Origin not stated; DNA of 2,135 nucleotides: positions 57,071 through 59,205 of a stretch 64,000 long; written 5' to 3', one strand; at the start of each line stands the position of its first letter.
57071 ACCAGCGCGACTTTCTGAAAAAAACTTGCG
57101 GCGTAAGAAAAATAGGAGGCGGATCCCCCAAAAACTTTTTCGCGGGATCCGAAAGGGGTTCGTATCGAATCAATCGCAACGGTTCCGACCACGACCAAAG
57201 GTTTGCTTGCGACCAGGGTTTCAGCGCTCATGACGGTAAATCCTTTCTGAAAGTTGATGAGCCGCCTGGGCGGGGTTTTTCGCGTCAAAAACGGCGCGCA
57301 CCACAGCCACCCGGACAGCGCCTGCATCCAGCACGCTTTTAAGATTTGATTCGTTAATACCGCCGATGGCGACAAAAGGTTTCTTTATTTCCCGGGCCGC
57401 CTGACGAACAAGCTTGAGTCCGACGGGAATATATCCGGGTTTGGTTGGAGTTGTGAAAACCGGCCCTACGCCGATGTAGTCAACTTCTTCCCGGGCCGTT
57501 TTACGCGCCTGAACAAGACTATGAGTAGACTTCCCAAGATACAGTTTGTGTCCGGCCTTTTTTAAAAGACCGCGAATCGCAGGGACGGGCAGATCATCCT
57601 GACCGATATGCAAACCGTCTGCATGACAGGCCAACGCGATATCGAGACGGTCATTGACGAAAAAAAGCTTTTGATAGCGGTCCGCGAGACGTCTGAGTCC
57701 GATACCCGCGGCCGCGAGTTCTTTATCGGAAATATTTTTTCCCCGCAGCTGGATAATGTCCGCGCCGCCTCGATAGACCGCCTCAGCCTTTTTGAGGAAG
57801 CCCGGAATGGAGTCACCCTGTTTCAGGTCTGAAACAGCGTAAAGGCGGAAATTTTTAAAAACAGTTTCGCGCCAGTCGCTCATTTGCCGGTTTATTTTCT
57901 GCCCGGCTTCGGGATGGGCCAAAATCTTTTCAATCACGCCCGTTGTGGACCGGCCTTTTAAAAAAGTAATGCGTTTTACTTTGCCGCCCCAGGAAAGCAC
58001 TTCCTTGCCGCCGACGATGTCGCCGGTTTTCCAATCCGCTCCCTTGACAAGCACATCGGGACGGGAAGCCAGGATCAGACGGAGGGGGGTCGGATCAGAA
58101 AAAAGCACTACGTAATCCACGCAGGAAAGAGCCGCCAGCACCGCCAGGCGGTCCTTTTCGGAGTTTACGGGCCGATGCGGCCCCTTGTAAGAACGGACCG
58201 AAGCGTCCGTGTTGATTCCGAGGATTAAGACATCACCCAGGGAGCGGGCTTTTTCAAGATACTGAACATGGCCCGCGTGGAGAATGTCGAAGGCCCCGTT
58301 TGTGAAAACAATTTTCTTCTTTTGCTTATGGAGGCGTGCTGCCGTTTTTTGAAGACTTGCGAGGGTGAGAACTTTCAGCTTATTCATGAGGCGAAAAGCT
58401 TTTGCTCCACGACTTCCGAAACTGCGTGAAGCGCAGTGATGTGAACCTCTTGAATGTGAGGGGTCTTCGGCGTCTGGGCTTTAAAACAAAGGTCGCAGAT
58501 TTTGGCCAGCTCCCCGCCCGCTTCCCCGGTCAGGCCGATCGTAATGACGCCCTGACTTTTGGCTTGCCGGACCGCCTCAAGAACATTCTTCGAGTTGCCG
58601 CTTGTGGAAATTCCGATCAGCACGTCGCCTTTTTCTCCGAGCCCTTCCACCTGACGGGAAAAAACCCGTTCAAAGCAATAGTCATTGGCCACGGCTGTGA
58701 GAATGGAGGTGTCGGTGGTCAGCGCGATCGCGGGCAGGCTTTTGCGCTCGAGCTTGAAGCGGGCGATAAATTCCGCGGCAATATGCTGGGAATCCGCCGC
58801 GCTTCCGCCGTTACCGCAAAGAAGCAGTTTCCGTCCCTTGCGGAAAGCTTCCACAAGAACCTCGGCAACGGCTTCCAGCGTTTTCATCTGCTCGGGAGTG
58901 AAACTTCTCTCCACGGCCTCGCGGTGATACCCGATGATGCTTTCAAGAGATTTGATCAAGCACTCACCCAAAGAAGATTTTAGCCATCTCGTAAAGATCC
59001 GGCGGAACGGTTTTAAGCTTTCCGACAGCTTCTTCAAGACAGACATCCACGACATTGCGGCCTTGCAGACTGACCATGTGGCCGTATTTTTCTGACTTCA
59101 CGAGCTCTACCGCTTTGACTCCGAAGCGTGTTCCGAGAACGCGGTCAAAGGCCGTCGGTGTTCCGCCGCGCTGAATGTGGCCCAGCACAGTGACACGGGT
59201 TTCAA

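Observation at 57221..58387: ADP-heptose adenylyltransferase domain fused to thiamine-phosphate synthase (HldE-II::ThiE), with the kinase half split off downstream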

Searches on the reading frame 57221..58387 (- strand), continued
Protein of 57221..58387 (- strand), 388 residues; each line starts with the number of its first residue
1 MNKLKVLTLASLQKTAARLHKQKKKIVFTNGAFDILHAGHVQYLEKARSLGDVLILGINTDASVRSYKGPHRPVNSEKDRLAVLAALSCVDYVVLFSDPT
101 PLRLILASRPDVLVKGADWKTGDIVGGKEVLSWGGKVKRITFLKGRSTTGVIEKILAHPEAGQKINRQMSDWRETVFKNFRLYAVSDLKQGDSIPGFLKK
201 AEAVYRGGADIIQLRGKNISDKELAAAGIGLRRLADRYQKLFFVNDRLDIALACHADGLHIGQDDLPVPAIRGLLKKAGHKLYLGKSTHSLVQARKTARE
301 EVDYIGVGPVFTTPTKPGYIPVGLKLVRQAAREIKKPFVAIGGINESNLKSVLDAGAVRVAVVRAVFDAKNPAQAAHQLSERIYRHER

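Call 55: find_homologous_proteins(query=L017:5989-6888:+, max_evalue=1e-10)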
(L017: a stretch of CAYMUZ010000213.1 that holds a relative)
Query L017:5989-6888:+ (300 aa): 2102 proteins with E <= 1e-10 among 4171 candidates; the best 120 are listed.
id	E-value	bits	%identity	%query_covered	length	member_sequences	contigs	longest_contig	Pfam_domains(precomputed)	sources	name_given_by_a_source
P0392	5.2e-194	661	100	100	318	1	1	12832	PF01467.33,PF17792.7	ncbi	-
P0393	3.3e-69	251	77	44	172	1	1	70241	PF01467.33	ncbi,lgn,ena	-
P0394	2.5e-60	222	65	51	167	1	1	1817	PF01467.33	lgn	-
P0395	9.4e-60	220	66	50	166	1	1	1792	PF01467.33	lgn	-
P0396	2.0e-58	216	68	47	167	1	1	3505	PF01467.33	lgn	-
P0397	2.7e-58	215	69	47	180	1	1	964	PF01467.33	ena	-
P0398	2.7e-58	215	62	52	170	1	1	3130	PF01467.33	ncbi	-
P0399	4.0e-57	212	63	51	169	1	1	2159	PF01467.33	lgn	-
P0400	1.3e-56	210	67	47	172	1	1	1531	PF01467.33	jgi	-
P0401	1.9e-56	209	60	55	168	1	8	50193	PF01467.33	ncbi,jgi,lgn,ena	-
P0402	2.2e-56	209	66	45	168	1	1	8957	PF01467.33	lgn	-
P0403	8.2e-56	207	60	54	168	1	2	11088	PF01467.33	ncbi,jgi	ncbi:MAG: D-glycero-beta-D-manno-heptose 1-phosphate adenylyltransferase [Candidatus Omnitrophota ba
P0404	1.1e-55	207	61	52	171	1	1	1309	PF01467.33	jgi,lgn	jgi:D-beta-D-heptose 7-phosphate kinase/D-beta-D-heptose 1-phosphate adenosyltransferase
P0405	2.4e-55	206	64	50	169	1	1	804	PF01467.33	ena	-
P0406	2.8e-55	205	65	44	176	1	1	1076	PF01467.33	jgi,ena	-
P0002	9.0e-54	201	61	51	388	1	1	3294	PF01467.33,PF02581.24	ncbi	-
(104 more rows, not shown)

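Call 62: predict_structure(alignment_id=A2)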
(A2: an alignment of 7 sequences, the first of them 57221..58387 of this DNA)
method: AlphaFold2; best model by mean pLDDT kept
length: 388 residues; sequences in the alignment: 7
mean_pLDDT: 71.7   pTM: 0.59
mean pLDDT of the five models: 71.7, 69.5, 68.6, 67.0, 66.9
residues with pLDDT >= 90: 145; 70-90: 69; 50-70: 80; < 50: 94
segments of 3 or more residues with pLDDT < 50: 1-5, 31-41, 61-64, 97-104, 111-170
pLDDT, mean of each block of 10 residues (from residue 1): 48 66 61 44 51 50 51 56 54 51 48 44 37 39 35 42 31 87 94 94 97 92 86 87 92 87 86 77 92 92 95 78 94 93 94 96 93 96 86
secondary structure, 60 per line:
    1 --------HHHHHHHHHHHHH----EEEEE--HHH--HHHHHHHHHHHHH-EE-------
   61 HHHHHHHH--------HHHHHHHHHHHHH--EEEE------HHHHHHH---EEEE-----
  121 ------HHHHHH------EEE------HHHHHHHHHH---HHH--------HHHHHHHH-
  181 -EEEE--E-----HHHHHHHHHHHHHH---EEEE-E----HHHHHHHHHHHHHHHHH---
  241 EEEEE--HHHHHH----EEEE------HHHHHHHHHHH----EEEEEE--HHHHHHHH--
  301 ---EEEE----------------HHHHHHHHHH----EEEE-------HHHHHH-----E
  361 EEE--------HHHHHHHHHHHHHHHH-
elements in order: H9-21 E26-30 H38-50 H61-68 H77-89 E92-95 H102-108 E112-115 H127-132 E139-141 H148-157 H172-179 E182-185 H194-207 E211-214 H221-237 E241-245 H248-253 E258-261 H268-278 E283-288 H291-298 E304-307 H324-333 E338-341 H349-354 E360-363 H372-387

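Call 69: predict_structure(alignment_id=A4)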
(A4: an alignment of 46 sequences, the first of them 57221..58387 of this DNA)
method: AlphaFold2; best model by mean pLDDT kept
length: 388 residues; sequences in the alignment: 46
mean_pLDDT: 92.0   pTM: 0.61
mean pLDDT of the five models: 92.0, 91.5, 91.2, 90.5, 90.1
residues with pLDDT >= 90: 306; 70-90: 64; 50-70: 8; < 50: 10
segments of 3 or more residues with pLDDT < 50: 161-169
pLDDT, mean of each block of 10 residues (from residue 1): 84 98 98 88 96 97 87 86 95 95 98 91 94 97 75 66 43 94 96 97 98 96 97 97 97 97 92 92 96 97 97 86 97 97 96 98 94 98 93
secondary structure, 60 per line:
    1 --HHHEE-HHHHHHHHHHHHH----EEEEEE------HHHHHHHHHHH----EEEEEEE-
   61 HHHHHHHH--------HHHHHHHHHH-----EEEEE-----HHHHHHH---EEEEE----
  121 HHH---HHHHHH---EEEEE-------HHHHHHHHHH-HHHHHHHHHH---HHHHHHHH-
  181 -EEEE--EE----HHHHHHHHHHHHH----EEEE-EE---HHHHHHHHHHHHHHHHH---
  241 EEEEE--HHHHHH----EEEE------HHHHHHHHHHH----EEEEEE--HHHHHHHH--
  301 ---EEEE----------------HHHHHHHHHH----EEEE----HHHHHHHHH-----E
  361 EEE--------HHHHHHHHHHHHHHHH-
elements in order: H9-21 E26-31 H38-48 E53-59 H61-68 H77-86 E92-96 H102-108 E112-116 H127-132 E136-140 H148-157 H159-168 H172-179 E182-185 H194-206 E211-214 H221-237 E241-245 H248-253 E258-261 H268-278 E283-288 H291-298 E304-307 H324-333 E338-341 H346-354 E360-363 H372-387

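Call 71: fold_search(model_id=the predicted structure, library=pdb)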
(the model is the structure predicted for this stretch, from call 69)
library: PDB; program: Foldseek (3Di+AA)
matches with E <= 10: 1920; with E <= 0.001: 822
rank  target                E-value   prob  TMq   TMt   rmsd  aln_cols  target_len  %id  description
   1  3o63_A                9.9e-18  1.00  0.49  0.88   2.1       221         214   42  Crystal Structure of Thiamin Phosphate Synthase from Mycobacterium tuberculosis (released 2011-07-27)
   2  1xi3_A                1.5e-17  1.00  0.48  0.90   2.1       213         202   32  Thiamine phosphate pyrophosphorylase from Pyrococcus furiosus Pfu-1255191-001 (released 2004-09-28)
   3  3o63_B                9.9e-17  1.00  0.49  0.88   2.0       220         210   40  Crystal Structure of Thiamin Phosphate Synthase from Mycobacterium tuberculosis (released 2011-07-27)
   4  2tps_A                8.9e-16  1.00  0.49  0.82   2.6       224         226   28  THIAMIN PHOSPHATE SYNTHASE (released 1999-03-18)
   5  1g4t_B                9.9e-16  1.00  0.49  0.82   2.6       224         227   27  THIAMIN PHOSPHATE SYNTHASE (released 2001-09-26)
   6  2tps_B                9.9e-16  1.00  0.49  0.82   2.6       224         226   28  THIAMIN PHOSPHATE SYNTHASE (released 1999-03-18)
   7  1g6c_B                1.0e-15  1.00  0.49  0.83   2.6       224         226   27  THIAMIN PHOSPHATE SYNTHASE (released 2001-09-26)
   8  1g69_B                1.9e-15  1.00  0.49  0.82   2.6       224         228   27  THIAMIN PHOSPHATE SYNTHASE (released 2001-09-26)
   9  1g4s_A                3.4e-15  1.00  0.49  0.82   2.6       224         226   27  THIAMIN PHOSPHATE SYNTHASE (released 2001-09-26)
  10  3o15                  3.6e-15  1.00  0.49  0.85   2.6       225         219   28  Crystal Structure of Bacillus subtilis Thiamin Phosphate Synthase Complexed with a Carboxylated Thiazole Phosphate (released 2011-07-27)
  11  1g4e_B                8.0e-15  1.00  0.48  0.83   2.6       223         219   25  THIAMIN PHOSPHATE SYNTHASE (released 2001-09-26)
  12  1g4e_A                8.4e-15  1.00  0.48  0.83   2.6       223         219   25  THIAMIN PHOSPHATE SYNTHASE (released 2001-09-26)
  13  1g67_A                8.9e-15  1.00  0.49  0.83   2.6       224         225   27  THIAMIN PHOSPHATE SYNTHASE (released 2001-09-26)
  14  1g4p_B                1.4e-14  1.00  0.48  0.83   2.5       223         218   26  THIAMIN PHOSPHATE SYNTHASE (released 2001-09-26)
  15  5xf2_B                1.6e-14  1.00  0.36  0.85   2.8       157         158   47  Crystal structure of SeMet-HldC from Burkholderia pseudomallei (released 2017-07-19)
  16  5xf2_E                6.4e-14  1.00  0.34  0.89   1.7       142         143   48  Crystal structure of SeMet-HldC from Burkholderia pseudomallei (released 2017-07-19)
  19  5xf2_A                9.4e-14  1.00  0.34  0.89   1.6       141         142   48  Crystal structure of SeMet-HldC from Burkholderia pseudomallei (released 2017-07-19)
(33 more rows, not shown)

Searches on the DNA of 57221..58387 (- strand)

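Call 25: search_rna_families(sources=[L011, L014, L015, L017, L024, L025, L026, L027, L028, L012, L013, L018, L045, L049, L035, L062, L063, L068], threshold=gathering)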
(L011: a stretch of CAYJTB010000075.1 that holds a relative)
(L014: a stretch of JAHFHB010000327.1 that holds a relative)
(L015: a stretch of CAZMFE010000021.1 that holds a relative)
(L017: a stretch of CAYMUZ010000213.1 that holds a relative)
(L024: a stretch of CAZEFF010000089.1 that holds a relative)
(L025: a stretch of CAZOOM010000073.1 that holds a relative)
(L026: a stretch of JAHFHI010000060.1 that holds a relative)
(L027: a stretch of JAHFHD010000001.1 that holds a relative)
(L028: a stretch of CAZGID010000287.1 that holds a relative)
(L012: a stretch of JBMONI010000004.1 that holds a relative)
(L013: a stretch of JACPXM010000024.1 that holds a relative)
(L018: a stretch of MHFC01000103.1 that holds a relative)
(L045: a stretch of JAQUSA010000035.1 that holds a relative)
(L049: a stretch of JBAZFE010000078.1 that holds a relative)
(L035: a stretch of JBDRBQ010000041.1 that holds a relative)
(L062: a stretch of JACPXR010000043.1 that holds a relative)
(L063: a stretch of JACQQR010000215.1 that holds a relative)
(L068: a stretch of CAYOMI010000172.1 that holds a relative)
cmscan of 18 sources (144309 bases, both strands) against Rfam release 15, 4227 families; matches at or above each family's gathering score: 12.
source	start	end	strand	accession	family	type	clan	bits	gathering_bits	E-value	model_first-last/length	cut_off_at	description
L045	6457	6529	+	RF00005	tRNA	Gene; tRNA;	CL00001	73.9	29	5.9e-14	1-71/71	no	tRNA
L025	8425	8495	+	RF00005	tRNA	Gene; tRNA;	CL00001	71.8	29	2.2e-13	1-71/71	no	tRNA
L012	9005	9075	+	RF00005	tRNA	Gene; tRNA;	CL00001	70.4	29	5.4e-13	1-71/71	no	tRNA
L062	8442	8512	+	RF00005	tRNA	Gene; tRNA;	CL00001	70.3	29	6e-13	1-71/71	no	tRNA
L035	7225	7295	+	RF00005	tRNA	Gene; tRNA;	CL00001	67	29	4.6e-12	1-71/71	no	tRNA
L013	8449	8519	+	RF00005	tRNA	Gene; tRNA;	CL00001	66.9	29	4.9e-12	1-71/71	no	tRNA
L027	5975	6045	+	RF00005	tRNA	Gene; tRNA;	CL00001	66.1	29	8.4e-12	1-71/71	no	tRNA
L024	4502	4572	+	RF00005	tRNA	Gene; tRNA;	CL00001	65.7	29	1.1e-11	1-71/71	no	tRNA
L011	8350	8420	+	RF00005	tRNA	Gene; tRNA;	CL00001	64.9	29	1.8e-11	1-71/71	no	tRNA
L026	3187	3257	+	RF00005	tRNA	Gene; tRNA;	CL00001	63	29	5.8e-11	1-71/71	no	tRNA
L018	8265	8335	+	RF00005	tRNA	Gene; tRNA;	CL00001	63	29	5.8e-11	1-71/71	no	tRNA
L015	8409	8479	+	RF00005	tRNA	Gene; tRNA;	CL00001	62.4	29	8.6e-11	1-71/71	no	tRNA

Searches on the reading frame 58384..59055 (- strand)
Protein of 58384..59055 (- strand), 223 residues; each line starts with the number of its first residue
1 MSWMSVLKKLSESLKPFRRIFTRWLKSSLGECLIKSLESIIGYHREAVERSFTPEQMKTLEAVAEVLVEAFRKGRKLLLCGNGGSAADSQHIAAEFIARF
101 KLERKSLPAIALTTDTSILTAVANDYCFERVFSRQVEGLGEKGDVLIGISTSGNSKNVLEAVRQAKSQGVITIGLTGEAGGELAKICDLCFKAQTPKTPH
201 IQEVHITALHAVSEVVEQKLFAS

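Call 3: search_protein_families(library=pfam, proteins=[window:58384-59055:-], max_evalue=0.01)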
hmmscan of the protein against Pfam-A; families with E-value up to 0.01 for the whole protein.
window:58384-59055:- (223 aa): 2 families
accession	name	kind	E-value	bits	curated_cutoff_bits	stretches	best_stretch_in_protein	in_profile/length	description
PF13580.11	SIS_2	-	1.4e-30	106.5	27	1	50-177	11-138/138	SIS domain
PF01380.27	SIS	-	6.1e-11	42.7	25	1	141-199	52-110/131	SIS domain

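Call 4: search_protein_families(library=ncbifam, proteins=[window:58384-59055:-], max_evalue=0.01)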
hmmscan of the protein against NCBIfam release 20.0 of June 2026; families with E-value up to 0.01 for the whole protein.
window:58384-59055:- (223 aa): 23 families
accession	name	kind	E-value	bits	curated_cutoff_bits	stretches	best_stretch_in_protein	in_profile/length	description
TIGR00441.1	gmhA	equivalog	5.2e-61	205.2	209.45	1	65-217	2-154/154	D-sedoheptulose 7-phosphate isomerase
NF010546.0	PRK13936.1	equivalog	1.3e-60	204.5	276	1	58-222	27-194/197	phosphoheptose isomerase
NF010547.0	PRK13938.1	equivalog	2.5e-45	154.5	320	1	60-222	31-193/196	D-sedoheptulose 7-phosphate isomerase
NF001628.0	PRK00414.1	equivalog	1.4e-44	152.1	265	1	55-220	25-190/192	D-sedoheptulose 7-phosphate isomerase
NF008138.0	PRK10886.1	equivalog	4.6e-41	140.7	352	1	61-222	28-192/196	DnaA initiator-associating protein DiaA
NF003915.0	PRK05441.1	subfamily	9.8e-11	41.2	168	1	55-195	43-184/300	N-acetylmuramic acid 6-phosphate etherase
NF009222.0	PRK12570.1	subfamily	2.6e-09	36.4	255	1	50-193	46-189/307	N-acetylmuramic acid 6-phosphate etherase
NF008458.0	PRK11337.1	equivalog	2.2e-08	33.4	378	1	139-201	185-247/293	MurR/RpiR family transcriptional regulator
NF040776.2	AlsR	equivalog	1.1e-06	27.8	400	1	140-200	174-234/279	transcriptional repressor AlsR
NF002805.0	PRK02947.1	subfamily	1.4e-06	27.6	135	1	51-177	17-142/247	sugar isomerase domain-containing protein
TIGR00274.1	TIGR00274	equivalog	4.1e-06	26.1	302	1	58-191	41-175/291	N-acetylmuramic acid 6-phosphate etherase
TIGR03127.2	RuMP_HxlB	equivalog_domain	5.7e-06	26.3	160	1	141-194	71-124/178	6-phospho-3-hexuloisomerase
NF041755.1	RuMP_HxlAB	equivalog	6.5e-06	25.3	500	1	141-199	287-345/391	bifunctional 3-hexulose-6-phosphate synthase/6-phospho-3-hexuloisomerase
NF046059.1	NagB_SO3506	equivalog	6.2e-05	22.5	430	1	130-191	77-135/330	glucosamine-6-phosphate deaminase NagB-II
NF010701.0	PRK14101.1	equivalog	0.00025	19.4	920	1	139-196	512-568/638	bifunctional transcriptional regulator/glucokinase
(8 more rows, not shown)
